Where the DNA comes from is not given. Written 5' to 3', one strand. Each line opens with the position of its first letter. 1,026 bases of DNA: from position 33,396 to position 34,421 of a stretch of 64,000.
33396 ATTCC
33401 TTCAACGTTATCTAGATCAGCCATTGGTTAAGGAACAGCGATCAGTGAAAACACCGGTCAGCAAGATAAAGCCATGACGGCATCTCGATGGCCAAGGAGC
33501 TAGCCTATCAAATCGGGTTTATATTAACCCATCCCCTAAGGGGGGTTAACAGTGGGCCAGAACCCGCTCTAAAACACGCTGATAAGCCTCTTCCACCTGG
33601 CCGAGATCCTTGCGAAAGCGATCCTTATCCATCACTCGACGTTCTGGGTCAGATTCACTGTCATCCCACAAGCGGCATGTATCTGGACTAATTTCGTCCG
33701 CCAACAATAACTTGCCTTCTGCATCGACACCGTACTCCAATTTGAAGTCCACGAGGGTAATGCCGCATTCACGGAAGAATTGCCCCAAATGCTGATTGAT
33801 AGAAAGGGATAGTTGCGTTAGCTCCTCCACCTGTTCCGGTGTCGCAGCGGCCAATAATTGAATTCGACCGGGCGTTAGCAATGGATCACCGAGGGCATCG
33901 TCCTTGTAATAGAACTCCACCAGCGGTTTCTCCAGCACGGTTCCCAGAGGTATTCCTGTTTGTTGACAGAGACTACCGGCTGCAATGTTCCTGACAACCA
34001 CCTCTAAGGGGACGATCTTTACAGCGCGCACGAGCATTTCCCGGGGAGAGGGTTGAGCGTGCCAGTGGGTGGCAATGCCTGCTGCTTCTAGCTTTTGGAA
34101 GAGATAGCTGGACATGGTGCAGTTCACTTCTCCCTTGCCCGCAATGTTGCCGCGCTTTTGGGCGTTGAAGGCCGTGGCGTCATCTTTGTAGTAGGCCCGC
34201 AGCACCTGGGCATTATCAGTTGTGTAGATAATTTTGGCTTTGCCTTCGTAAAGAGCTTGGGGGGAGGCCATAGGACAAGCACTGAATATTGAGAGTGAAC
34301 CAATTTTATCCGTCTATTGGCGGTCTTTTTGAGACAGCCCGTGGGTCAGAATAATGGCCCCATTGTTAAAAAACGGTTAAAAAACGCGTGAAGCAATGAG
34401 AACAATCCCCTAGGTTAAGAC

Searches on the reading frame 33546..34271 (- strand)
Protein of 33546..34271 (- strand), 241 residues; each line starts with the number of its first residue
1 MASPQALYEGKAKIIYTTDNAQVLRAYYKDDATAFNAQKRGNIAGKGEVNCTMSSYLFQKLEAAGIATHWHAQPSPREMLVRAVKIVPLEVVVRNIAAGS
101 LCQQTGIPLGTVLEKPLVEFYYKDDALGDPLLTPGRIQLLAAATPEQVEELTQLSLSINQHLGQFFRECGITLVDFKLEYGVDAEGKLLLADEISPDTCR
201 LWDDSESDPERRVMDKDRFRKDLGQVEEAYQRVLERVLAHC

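Call 11: find_encoding_contigs(protein=window:33546-34271:-, flank=10000, max_places=10)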
Protein window:33546-34271:- (241 aa): 1 contig read that carries it; 1 place shown.
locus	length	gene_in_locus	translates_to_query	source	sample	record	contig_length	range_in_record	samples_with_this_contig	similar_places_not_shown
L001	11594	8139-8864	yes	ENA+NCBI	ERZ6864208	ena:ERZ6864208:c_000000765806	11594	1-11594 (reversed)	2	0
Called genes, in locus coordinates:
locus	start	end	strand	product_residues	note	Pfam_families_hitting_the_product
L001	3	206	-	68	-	?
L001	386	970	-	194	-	PF03588:Leu_Phe_trans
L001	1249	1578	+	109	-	-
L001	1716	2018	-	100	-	PF00253:Ribosomal_S14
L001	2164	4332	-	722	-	PF00672:HAMP, PF00989:PAS (faint), PF00512:HisKA, PF02518:HATPase_c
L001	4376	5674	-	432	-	PF02844:GARS_N, PF01071:GARS_A, PF02843:GARS_C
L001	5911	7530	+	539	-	-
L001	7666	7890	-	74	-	PF23856:DUF7219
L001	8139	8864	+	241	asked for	PF01259:SAICAR_synt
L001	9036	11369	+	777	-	PF25282:POTRA1_3_Toc75 (faint), PF07244:POTRA (weak), PF08479:POTRA_2, PF25280:POTRA2_Toc75 (weak), PF07244:POTRA (weak), PF01103:Omp85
